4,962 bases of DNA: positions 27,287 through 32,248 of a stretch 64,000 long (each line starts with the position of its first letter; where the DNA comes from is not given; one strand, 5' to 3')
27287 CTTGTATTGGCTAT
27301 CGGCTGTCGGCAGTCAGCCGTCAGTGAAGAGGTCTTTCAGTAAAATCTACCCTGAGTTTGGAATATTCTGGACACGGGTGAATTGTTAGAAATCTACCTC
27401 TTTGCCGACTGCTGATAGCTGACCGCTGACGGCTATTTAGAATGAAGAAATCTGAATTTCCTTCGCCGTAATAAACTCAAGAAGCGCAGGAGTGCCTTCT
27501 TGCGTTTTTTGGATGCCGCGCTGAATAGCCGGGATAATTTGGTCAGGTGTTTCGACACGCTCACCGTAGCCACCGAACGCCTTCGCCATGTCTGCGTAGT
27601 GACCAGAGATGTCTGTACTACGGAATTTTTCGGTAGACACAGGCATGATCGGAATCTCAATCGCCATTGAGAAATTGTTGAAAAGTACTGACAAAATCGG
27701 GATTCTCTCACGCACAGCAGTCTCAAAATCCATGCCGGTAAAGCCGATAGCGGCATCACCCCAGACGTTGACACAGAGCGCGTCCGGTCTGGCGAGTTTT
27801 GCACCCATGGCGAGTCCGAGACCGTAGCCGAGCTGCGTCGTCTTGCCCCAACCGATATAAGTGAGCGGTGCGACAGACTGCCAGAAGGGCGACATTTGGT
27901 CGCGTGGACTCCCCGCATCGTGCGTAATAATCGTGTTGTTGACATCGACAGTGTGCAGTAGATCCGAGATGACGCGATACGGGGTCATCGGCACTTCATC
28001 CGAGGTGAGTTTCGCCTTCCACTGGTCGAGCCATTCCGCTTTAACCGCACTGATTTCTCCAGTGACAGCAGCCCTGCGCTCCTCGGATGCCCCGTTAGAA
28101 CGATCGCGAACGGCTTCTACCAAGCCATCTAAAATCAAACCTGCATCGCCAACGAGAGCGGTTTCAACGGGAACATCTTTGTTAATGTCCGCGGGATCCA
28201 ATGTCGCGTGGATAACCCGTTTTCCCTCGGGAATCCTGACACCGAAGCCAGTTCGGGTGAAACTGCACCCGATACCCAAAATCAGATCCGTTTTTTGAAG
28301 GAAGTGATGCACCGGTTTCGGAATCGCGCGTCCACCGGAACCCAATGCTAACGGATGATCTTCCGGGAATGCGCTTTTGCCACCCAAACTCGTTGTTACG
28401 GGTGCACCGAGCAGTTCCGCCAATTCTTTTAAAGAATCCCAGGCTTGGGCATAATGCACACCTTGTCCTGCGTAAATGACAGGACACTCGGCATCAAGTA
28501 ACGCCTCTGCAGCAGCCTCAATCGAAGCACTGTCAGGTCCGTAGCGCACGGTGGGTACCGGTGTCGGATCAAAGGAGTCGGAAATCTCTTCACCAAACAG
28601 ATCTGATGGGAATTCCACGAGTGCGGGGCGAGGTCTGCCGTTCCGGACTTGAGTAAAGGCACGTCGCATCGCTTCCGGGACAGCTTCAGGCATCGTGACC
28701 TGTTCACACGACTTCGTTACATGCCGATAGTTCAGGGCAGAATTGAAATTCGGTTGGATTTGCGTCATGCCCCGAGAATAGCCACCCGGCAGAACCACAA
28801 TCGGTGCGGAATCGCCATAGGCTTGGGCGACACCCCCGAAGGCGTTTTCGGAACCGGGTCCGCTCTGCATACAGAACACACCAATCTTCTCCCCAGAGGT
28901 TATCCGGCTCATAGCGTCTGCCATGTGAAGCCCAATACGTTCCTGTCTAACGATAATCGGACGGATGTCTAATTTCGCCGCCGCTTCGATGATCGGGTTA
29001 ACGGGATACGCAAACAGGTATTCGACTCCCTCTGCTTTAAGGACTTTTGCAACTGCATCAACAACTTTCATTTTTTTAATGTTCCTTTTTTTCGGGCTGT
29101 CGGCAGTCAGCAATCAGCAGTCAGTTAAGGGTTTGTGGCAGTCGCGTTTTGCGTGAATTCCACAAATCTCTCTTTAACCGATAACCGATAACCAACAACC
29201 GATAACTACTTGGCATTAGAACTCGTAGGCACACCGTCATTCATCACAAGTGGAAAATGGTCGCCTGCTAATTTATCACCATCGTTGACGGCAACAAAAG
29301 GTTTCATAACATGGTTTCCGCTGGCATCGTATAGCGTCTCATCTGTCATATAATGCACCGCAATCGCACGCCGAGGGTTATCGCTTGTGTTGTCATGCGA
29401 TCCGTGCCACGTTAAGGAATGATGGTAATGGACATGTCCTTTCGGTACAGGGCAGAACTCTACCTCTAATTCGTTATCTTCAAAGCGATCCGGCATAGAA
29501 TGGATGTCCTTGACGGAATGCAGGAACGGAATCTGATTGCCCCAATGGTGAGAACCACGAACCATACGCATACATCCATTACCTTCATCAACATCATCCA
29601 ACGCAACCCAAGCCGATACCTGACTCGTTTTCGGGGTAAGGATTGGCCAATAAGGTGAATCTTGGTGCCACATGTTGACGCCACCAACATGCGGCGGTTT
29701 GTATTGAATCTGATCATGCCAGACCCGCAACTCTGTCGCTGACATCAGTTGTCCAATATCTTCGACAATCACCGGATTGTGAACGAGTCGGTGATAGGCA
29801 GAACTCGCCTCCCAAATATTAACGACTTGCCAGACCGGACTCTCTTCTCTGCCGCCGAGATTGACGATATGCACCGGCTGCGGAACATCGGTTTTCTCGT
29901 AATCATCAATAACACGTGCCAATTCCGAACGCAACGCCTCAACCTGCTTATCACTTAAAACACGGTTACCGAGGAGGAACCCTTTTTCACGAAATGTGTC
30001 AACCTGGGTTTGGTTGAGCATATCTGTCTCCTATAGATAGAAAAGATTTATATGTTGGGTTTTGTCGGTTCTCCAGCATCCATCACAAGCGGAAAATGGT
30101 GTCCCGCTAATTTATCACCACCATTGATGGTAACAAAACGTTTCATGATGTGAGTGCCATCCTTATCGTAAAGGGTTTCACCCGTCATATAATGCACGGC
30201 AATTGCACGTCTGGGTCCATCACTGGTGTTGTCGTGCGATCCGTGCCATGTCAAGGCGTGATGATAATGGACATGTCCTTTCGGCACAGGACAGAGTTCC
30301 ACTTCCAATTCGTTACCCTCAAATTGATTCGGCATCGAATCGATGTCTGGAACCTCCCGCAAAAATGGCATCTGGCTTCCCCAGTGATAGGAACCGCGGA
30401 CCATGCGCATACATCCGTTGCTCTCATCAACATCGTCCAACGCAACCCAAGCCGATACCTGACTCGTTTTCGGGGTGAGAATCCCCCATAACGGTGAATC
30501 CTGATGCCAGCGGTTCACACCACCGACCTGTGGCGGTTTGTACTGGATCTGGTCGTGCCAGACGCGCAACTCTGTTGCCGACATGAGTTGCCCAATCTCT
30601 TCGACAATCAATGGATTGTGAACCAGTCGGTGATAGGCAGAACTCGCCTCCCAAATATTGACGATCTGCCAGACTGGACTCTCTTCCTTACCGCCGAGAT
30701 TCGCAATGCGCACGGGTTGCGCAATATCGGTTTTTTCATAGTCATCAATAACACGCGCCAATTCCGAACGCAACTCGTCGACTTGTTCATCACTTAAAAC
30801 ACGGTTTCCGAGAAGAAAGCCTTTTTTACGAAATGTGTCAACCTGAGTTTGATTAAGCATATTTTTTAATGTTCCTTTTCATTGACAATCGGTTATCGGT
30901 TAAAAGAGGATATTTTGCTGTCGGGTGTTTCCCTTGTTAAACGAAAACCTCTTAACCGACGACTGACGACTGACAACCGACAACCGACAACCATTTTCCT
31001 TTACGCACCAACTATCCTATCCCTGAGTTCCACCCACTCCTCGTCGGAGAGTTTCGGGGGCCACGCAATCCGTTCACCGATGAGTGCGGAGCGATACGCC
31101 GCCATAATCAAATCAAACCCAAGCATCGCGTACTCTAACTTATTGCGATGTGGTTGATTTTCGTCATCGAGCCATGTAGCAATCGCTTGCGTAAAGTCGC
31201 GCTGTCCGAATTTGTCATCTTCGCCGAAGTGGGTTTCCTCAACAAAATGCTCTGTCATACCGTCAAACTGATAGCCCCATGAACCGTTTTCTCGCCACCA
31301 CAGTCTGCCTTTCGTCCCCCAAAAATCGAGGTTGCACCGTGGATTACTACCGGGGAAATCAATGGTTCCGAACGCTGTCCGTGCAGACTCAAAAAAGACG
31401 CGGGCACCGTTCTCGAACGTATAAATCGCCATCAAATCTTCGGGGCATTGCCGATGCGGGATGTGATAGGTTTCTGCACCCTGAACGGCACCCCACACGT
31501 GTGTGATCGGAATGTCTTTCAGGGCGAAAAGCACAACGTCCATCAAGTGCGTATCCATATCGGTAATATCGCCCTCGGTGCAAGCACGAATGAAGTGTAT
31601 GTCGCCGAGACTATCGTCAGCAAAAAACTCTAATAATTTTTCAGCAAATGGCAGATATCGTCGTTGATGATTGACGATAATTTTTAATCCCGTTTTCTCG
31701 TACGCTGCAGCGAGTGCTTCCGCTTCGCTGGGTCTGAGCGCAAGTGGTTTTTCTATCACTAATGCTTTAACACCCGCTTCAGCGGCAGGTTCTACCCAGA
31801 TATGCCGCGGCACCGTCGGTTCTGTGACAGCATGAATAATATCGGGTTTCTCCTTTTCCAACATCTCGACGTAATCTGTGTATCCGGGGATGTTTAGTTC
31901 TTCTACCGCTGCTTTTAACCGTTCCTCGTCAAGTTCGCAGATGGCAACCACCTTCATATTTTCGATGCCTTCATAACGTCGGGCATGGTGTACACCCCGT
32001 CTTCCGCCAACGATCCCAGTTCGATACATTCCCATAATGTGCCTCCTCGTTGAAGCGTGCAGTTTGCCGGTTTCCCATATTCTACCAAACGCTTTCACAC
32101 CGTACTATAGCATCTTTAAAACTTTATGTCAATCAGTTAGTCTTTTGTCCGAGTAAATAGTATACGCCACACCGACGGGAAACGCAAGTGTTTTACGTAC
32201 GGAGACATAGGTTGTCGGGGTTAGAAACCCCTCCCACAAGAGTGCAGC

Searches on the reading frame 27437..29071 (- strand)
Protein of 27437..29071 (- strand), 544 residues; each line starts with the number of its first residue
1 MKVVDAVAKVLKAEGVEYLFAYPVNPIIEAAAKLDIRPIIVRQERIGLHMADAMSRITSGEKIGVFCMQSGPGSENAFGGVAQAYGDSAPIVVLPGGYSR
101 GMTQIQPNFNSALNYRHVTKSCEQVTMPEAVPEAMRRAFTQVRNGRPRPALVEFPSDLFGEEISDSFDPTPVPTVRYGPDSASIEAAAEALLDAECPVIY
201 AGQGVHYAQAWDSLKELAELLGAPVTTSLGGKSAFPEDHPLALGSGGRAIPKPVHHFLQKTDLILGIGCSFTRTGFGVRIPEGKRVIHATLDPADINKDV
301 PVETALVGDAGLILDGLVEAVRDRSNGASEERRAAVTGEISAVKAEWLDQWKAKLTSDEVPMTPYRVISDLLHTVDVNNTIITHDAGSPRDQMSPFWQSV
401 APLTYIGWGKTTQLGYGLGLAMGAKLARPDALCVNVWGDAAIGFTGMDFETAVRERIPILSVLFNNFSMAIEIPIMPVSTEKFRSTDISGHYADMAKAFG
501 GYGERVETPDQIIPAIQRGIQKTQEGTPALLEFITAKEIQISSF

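Call 24: search_protein_families(library=pfam, proteins=[window:27437-29071:-])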
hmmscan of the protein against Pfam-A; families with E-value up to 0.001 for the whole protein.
window:27437-29071:- (544 aa): 3 families
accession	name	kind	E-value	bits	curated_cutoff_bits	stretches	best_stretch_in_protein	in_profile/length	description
PF00205.28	TPP_enzyme_M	-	1.4e-35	122.4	30.4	1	184-316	1-136/137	Thiamine pyrophosphate enzyme, central domain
PF02775.26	TPP_enzyme_C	-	2.3e-24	86.4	21.9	1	385-532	1-150/151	Thiamine pyrophosphate enzyme, C-terminal TPP binding domain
PF02776.23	TPP_enzyme_N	-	9.7e-24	83.9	26.8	1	1-104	1-106/119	Thiamine pyrophosphate enzyme, N-terminal TPP binding domain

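Call 25: find_related_loci(query=window:27437-29071:-, collection=metagenome_contigs, flank=10000)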
Query window:27437-29071:- (544 aa) in metagenome_contigs; peptide patterns used: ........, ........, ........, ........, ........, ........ (x = any residue, [..] = any of these).
248 stretches matched a pattern; 213 encode a relative of the query (tblastn E <= 1e-3); the best 80 are kept; 80 distinct loci.
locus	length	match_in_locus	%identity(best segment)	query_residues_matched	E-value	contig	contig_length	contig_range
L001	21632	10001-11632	98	1-544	0e+0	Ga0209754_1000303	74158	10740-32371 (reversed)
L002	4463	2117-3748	95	1-544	0e+0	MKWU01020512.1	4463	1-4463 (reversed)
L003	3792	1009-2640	88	1-544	0e+0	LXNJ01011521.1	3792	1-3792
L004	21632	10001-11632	86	1-544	0e+0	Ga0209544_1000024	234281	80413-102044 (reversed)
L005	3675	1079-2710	86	1-544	0e+0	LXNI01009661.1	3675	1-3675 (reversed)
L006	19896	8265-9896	88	1-544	0e+0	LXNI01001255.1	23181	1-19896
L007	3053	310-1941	72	1-544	0e+0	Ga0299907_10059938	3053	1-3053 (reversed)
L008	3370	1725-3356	71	1-544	0e+0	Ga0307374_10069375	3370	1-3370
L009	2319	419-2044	70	1-542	0e+0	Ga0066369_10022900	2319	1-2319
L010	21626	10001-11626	70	1-542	0e+0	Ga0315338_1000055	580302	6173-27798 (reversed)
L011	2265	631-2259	70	1-544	0e+0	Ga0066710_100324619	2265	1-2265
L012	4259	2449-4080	70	1-544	0e+0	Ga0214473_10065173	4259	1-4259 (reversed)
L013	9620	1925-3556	70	1-544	0e+0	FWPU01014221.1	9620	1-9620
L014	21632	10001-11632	69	1-544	0e+0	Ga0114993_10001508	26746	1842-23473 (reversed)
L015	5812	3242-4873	69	1-544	0e+0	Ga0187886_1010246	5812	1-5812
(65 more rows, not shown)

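Call 86: search_protein_families(library=pfam, proteins=[L001:17112-18245:-], max_evalue=0.01)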
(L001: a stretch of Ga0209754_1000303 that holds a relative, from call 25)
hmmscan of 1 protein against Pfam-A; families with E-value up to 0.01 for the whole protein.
L001:17112-18245:- (377 aa): 2 families
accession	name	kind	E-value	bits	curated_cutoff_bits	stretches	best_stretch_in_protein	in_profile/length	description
PF10544.15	T5orf172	-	5.8e-12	46.4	20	1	270-364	4-100/101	T5orf172 domain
PF13455.12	MUG113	-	1e-11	45.7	22.3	1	289-361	1-70/73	Meiotically up-regulated gene 113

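Call 87: find_encoding_contigs(protein=L001:17112-18245:-, flank=3000, max_places=10)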
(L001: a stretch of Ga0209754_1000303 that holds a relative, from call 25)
Protein L001:17112-18245:- (377 aa): no gene with exactly this product is on record in the collection.

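Call 88: find_encoding_contigs(protein=L001:17112-18140:-, flank=3000, max_places=10)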
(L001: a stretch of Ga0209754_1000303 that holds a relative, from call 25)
Protein L001:17112-18140:- (342 aa): 22 contigs read that carry it; 9 places shown.
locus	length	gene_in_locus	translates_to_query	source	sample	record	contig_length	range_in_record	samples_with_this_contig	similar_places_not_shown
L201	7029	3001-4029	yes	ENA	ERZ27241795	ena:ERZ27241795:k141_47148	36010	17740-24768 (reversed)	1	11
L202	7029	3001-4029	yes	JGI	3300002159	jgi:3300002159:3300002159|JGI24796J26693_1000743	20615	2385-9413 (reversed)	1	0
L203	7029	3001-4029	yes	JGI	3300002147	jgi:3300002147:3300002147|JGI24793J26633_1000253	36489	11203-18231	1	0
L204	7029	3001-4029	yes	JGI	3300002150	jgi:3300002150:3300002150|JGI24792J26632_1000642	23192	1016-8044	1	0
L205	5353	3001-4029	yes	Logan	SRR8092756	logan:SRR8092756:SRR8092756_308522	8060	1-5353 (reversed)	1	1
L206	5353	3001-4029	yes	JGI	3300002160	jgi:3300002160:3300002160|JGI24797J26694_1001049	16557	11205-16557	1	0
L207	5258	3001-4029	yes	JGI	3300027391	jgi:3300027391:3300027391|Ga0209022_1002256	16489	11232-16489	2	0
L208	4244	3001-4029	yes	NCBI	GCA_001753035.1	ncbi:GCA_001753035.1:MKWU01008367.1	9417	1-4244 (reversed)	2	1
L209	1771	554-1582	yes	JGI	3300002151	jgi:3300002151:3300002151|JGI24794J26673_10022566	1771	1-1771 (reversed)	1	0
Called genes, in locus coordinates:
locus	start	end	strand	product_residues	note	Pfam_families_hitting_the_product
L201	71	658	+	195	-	PF01195:Pept_tRNA_hydro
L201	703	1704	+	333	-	PF00459:Inositol_P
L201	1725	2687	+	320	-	PF08240:ADH_N (weak), PF16912:Glu_dehyd_C, PF00107:ADH_zinc_N, PF13602:ADH_zinc_N_2 (weak)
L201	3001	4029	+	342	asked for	PF10544:T5orf172, PF13455:MUG113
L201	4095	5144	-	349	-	PF01408:GFO_IDH_MocA, PF22725:GFO_IDH_MocA_C3, PF02894:GFO_IDH_MocA_C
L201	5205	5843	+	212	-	PF24575:TPR_Slam (faint), PF13428:TPR_14 (faint), PF13431:TPR_17 (faint), PF13424:TPR_12, PF00515:TPR_1, PF07719:TPR_2 (weak), PF13181:TPR_8 (weak), PF13432:TPR_16 (weak), +5 more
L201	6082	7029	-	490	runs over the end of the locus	PF13175:AAA_15, PF13304:AAA_21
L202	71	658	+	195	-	PF01195:Pept_tRNA_hydro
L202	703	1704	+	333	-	-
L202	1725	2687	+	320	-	PF08240:ADH_N (weak), PF16912:Glu_dehyd_C, PF00107:ADH_zinc_N, PF13602:ADH_zinc_N_2 (weak)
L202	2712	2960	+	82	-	-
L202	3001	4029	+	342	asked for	PF10544:T5orf172, PF13455:MUG113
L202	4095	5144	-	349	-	PF01408:GFO_IDH_MocA, PF22725:GFO_IDH_MocA_C3, PF02894:GFO_IDH_MocA_C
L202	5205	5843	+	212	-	PF24575:TPR_Slam (faint), PF13428:TPR_14 (faint), PF13431:TPR_17 (faint), PF13424:TPR_12, PF00515:TPR_1, PF07719:TPR_2 (weak), PF13181:TPR_8 (weak), PF13432:TPR_16 (weak), +5 more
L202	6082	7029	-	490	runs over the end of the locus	PF13175:AAA_15, PF13304:AAA_21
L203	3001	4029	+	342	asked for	PF10544:T5orf172, PF13455:MUG113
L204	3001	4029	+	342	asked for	PF10544:T5orf172, PF13455:MUG113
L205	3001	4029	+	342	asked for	PF10544:T5orf172, PF13455:MUG113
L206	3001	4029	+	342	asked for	PF10544:T5orf172, PF13455:MUG113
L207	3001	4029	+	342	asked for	PF10544:T5orf172, PF13455:MUG113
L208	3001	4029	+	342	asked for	PF10544:T5orf172, PF13455:MUG113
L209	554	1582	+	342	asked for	PF10544:T5orf172, PF13455:MUG113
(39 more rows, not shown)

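Call 89: find_homologous_proteins(query=L001:17112-18140:-, max_evalue=0.00001)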
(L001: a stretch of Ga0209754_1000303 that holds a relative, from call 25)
Query L001:17112-18140:- (342 aa): 127 proteins with E <= 0.00001 among 3749 candidates; the best 120 are listed.
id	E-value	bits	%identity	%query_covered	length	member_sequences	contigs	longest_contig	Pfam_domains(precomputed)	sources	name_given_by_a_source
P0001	2.6e-226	768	100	100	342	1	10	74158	PF10544.16,PF13455.13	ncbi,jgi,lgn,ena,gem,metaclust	metaclust:\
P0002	5.6e-167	573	79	95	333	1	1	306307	PF10544.16,PF13455.13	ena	-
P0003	7.4e-164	563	78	95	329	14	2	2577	PF10544.16,PF13455.13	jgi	-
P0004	1.5e-161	555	76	95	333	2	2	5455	PF10544.16,PF13455.13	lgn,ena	-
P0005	5.0e-155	534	74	96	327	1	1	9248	PF10544.16,PF13455.13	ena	-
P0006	9.8e-155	533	75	95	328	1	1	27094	PF10544.16,PF13455.13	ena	-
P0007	8.7e-153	526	72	96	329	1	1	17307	PF10544.16,PF13455.13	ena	-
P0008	5.0e-152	524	72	96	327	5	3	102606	PF10544.16,PF13455.13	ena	-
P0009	4.6e-151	521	72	96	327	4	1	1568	PF10544.16,PF13455.13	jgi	-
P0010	7.6e-149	513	72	96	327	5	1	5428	PF10544.16,PF13455.13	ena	-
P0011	7.8e-149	513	69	99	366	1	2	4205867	PF10544.16,PF13455.13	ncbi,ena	-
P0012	1.3e-144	499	68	100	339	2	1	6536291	PF10544.16,PF13455.13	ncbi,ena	-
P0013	3.7e-144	498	70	96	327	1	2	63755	PF10544.16,PF13455.13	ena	-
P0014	9.4e-144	497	67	100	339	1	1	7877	PF10544.16,PF13455.13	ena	-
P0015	4.8e-142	491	67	100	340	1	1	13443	PF10544.16,PF13455.13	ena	-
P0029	1.8e-131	456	63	98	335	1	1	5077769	PF10544.16,PF13455.13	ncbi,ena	-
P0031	7.1e-130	451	64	99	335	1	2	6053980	PF10544.16,PF13455.13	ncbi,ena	-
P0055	6.4e-86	306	51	100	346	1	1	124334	PF10544.16,PF13455.13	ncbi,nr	ncbi:hypothetical protein C6503_02135 [Candidatus Poribacteria bacterium]|nr:MAG: hypothetical prote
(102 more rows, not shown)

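Call 90: find_encoding_contigs(protein=P0011, flank=2000, max_places=2)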
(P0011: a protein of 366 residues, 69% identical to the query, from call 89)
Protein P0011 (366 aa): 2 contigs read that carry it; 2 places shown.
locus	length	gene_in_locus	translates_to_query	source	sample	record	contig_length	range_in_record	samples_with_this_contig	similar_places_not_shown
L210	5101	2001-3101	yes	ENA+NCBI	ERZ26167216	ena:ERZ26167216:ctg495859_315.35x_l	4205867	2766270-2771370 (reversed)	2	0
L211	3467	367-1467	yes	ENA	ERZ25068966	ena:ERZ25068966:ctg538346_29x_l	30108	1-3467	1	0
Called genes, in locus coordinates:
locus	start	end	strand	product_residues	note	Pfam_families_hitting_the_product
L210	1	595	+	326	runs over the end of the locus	PF00459:Inositol_P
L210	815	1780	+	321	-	PF08240:ADH_N (weak), PF16912:Glu_dehyd_C, PF00107:ADH_zinc_N, PF13602:ADH_zinc_N_2 (weak)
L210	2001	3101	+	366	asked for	PF10544:T5orf172, PF13455:MUG113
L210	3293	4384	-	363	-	PF01408:GFO_IDH_MocA, PF02894:GFO_IDH_MocA_C, PF22725:GFO_IDH_MocA_C3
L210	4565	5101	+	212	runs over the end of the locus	PF13428:TPR_14 (faint), PF13431:TPR_17 (faint), PF13174:TPR_6 (faint), PF13424:TPR_12, PF00515:TPR_1, PF07719:TPR_2 (weak), PF13181:TPR_8 (weak), PF13432:TPR_16, +4 more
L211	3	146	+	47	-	?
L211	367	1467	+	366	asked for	PF10544:T5orf172, PF13455:MUG113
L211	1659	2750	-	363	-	PF01408:GFO_IDH_MocA, PF02894:GFO_IDH_MocA_C, PF22725:GFO_IDH_MocA_C3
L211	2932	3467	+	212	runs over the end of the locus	PF13428:TPR_14 (faint), PF13431:TPR_17 (faint), PF13174:TPR_6 (faint), PF13424:TPR_12, PF00515:TPR_1, PF07719:TPR_2 (weak), PF13181:TPR_8 (weak), PF13432:TPR_16, +4 more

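Call 91: find_encoding_contigs(protein=P0029, flank=2000, max_places=2)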
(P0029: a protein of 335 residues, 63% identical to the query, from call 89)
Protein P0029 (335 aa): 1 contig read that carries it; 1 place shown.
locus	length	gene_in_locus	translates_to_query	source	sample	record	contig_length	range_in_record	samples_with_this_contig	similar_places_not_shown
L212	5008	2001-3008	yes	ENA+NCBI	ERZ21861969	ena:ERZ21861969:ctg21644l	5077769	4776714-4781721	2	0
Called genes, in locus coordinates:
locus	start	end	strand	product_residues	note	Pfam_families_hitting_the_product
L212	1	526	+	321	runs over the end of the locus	PF00459:Inositol_P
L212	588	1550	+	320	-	PF08240:ADH_N (weak), PF16912:Glu_dehyd_C, PF00107:ADH_zinc_N, PF13602:ADH_zinc_N_2 (weak)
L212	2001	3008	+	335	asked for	PF10544:T5orf172, PF13455:MUG113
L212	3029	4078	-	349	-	PF01408:GFO_IDH_MocA, PF03447:NAD_binding_3 (faint), PF22725:GFO_IDH_MocA_C3, PF02894:GFO_IDH_MocA_C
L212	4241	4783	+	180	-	PF13431:TPR_17 (faint), PF24575:TPR_Slam (faint), PF13424:TPR_12, PF13428:TPR_14 (faint), PF00515:TPR_1 (weak), PF13432:TPR_16 (weak), PF00515:TPR_1 (weak), PF07719:TPR_2 (weak), +6 more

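Call 92: find_encoding_contigs(protein=P0031, flank=2000, max_places=2)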
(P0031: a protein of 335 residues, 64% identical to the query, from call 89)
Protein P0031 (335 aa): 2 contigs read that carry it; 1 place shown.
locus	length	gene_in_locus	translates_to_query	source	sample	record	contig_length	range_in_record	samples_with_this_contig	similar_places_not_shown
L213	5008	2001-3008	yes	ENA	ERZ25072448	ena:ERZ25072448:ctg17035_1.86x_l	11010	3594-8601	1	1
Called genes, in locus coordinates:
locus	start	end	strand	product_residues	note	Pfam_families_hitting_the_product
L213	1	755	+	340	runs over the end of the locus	PF00459:Inositol_P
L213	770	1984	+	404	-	PF08240:ADH_N (weak), PF16912:Glu_dehyd_C, PF00107:ADH_zinc_N, PF13602:ADH_zinc_N_2 (weak)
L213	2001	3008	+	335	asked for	PF10544:T5orf172, PF13455:MUG113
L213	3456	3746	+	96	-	PF01527:HTH_Tnp_1, PF13542:HTH_Tnp_ISL3 (weak), PF13518:HTH_28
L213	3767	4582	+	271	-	PF13276:HTH_21, PF00665:rve, PF13683:rve_3, PF13333:rve_2 (weak)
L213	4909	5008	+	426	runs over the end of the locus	-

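Call 93: find_encoding_contigs(protein=P0055, flank=2000, max_places=2)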
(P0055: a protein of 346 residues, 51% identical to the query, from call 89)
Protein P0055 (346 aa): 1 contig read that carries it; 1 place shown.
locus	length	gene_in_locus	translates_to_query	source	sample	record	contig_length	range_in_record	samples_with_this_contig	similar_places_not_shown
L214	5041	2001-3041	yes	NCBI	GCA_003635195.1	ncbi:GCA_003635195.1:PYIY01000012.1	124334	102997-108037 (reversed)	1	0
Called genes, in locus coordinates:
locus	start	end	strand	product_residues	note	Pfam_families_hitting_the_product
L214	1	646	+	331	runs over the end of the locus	PF00459:Inositol_P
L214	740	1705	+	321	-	PF08240:ADH_N (weak), PF16912:Glu_dehyd_C, PF00107:ADH_zinc_N, PF13602:ADH_zinc_N_2 (weak)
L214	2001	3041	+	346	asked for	PF10544:T5orf172 (weak), PF13455:MUG113 (weak)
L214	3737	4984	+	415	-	PF01385:OrfB_IS605, PF07282:Cas12f1-like_TNB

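Call 94: find_encoding_contigs(protein=P0002, flank=2000, max_places=2)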
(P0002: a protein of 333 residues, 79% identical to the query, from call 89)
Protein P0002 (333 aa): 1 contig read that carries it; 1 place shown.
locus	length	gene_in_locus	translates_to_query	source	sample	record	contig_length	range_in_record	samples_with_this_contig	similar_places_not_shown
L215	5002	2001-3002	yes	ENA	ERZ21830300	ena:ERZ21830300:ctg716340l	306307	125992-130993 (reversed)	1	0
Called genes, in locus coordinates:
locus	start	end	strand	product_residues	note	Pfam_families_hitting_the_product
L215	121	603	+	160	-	-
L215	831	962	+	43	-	PF03235:GmrSD_N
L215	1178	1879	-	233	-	PF01609:DDE_Tnp_1 (weak), PF13612:DDE_Tnp_1_3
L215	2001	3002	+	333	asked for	PF10544:T5orf172, PF13455:MUG113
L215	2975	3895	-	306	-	PF01609:DDE_Tnp_1, PF13612:DDE_Tnp_1_3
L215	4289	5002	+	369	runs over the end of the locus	PF01555:N6_N4_Mtase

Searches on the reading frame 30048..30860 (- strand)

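Call 79: search_protein_families(library=pfam, proteins=[window:30048-30860:-], max_evalue=0.00001)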
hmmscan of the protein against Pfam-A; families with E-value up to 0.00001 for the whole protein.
window:30048-30860:- (270 aa): 1 family
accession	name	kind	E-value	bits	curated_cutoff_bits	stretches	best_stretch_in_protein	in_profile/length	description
PF05721.19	PhyH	-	5.7e-31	108.9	22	1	10-219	1-213/213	Phytanoyl-CoA dioxygenase (PhyH)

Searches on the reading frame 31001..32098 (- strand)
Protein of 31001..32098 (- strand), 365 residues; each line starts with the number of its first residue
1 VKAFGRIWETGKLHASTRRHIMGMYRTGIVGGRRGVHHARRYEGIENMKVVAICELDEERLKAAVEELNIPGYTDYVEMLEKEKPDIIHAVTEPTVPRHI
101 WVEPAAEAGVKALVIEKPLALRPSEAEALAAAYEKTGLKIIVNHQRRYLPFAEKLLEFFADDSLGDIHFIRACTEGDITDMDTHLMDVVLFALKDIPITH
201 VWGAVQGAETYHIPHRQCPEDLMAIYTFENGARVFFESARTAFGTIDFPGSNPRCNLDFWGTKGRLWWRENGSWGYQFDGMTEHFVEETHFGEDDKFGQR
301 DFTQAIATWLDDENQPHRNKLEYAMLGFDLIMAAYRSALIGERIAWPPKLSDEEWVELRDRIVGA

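Call 24: search_protein_families(library=pfam, proteins=[window:31001-32098:-])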
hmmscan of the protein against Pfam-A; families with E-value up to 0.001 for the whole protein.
window:31001-32098:- (365 aa): 2 families
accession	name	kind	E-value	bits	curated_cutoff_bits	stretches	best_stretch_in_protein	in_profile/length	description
PF01408.29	GFO_IDH_MocA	-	1.6e-16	61.5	24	1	26-144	2-120/120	Oxidoreductase family, NAD-binding Rossmann fold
PF22725.1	GFO_IDH_MocA_C3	-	0.00013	22.4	27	1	175-266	43-123/124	GFO/IDH/MocA C-terminal domain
